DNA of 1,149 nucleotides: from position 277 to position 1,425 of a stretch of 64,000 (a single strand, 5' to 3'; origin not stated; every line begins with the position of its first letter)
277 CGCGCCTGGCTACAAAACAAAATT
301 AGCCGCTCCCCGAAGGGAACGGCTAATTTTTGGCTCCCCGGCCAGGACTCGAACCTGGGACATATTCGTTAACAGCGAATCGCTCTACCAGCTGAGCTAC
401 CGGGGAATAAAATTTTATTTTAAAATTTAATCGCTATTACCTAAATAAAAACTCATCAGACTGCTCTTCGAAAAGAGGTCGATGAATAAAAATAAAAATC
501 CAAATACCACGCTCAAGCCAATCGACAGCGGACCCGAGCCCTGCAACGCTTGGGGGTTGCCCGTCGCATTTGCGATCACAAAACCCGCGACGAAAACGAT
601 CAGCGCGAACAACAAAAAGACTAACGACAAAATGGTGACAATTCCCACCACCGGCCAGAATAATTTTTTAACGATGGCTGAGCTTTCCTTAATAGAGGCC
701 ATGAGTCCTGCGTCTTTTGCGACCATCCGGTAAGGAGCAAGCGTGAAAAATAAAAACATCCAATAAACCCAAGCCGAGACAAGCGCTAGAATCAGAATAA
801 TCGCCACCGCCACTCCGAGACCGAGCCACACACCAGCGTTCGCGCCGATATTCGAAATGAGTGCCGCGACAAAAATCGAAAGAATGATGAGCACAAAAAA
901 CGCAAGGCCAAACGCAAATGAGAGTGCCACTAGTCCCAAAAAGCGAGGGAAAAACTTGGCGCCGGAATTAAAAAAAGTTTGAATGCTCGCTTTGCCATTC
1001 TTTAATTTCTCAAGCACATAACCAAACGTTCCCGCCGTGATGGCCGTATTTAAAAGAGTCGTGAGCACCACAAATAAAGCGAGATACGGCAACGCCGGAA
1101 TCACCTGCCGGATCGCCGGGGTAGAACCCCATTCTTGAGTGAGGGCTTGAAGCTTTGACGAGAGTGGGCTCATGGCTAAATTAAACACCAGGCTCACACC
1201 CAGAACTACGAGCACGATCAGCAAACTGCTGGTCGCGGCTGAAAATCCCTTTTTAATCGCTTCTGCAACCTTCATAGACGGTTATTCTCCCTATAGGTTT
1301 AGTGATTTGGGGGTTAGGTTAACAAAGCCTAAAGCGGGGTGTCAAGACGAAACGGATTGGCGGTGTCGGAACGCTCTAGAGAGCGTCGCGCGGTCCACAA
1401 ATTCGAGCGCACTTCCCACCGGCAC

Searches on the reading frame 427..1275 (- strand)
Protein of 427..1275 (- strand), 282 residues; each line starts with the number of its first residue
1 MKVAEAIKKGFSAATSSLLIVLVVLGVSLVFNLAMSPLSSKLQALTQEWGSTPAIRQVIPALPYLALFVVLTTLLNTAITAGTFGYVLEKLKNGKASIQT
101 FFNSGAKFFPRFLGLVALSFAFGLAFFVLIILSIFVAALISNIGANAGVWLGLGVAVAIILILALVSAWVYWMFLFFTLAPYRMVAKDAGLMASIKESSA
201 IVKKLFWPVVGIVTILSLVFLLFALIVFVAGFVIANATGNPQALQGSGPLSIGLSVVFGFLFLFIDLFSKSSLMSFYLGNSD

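Call 25: find_encoding_contigs(protein=window:427-1275:-, flank=10000, max_places=3)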
Protein window:427-1275:- (282 aa): 1 contig read that carries it; 1 place shown.
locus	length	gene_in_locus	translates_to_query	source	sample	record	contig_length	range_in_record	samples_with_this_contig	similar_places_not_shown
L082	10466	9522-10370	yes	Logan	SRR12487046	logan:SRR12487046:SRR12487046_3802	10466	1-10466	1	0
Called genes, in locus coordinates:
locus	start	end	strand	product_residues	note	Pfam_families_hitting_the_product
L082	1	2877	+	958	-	?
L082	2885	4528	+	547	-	PF00916:Sulfate_transp, PF01740:STAS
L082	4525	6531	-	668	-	PF00343:Phosphorylase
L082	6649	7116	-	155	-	PF00383:dCMP_cyt_deam_1, PF14437:MafB19-deam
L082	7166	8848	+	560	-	PF05496:RuvB_N (weak), PF13177:DNA_pol3_delta2, PF13191:AAA_16 (weak), PF00004:AAA, PF07728:AAA_5 (weak), PF22608:DNAX_ATPase_lid, PF12169:DNA_pol3_gamma3, PF20964:DnaX_C, +2 more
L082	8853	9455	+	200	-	PF21176:RecR_HhH, PF02132:RecR_ZnF (weak), PF01751:Toprim, PF13662:Toprim_4, PF21175:RecR_C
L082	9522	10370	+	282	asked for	PF25231:DUF7847 (faint)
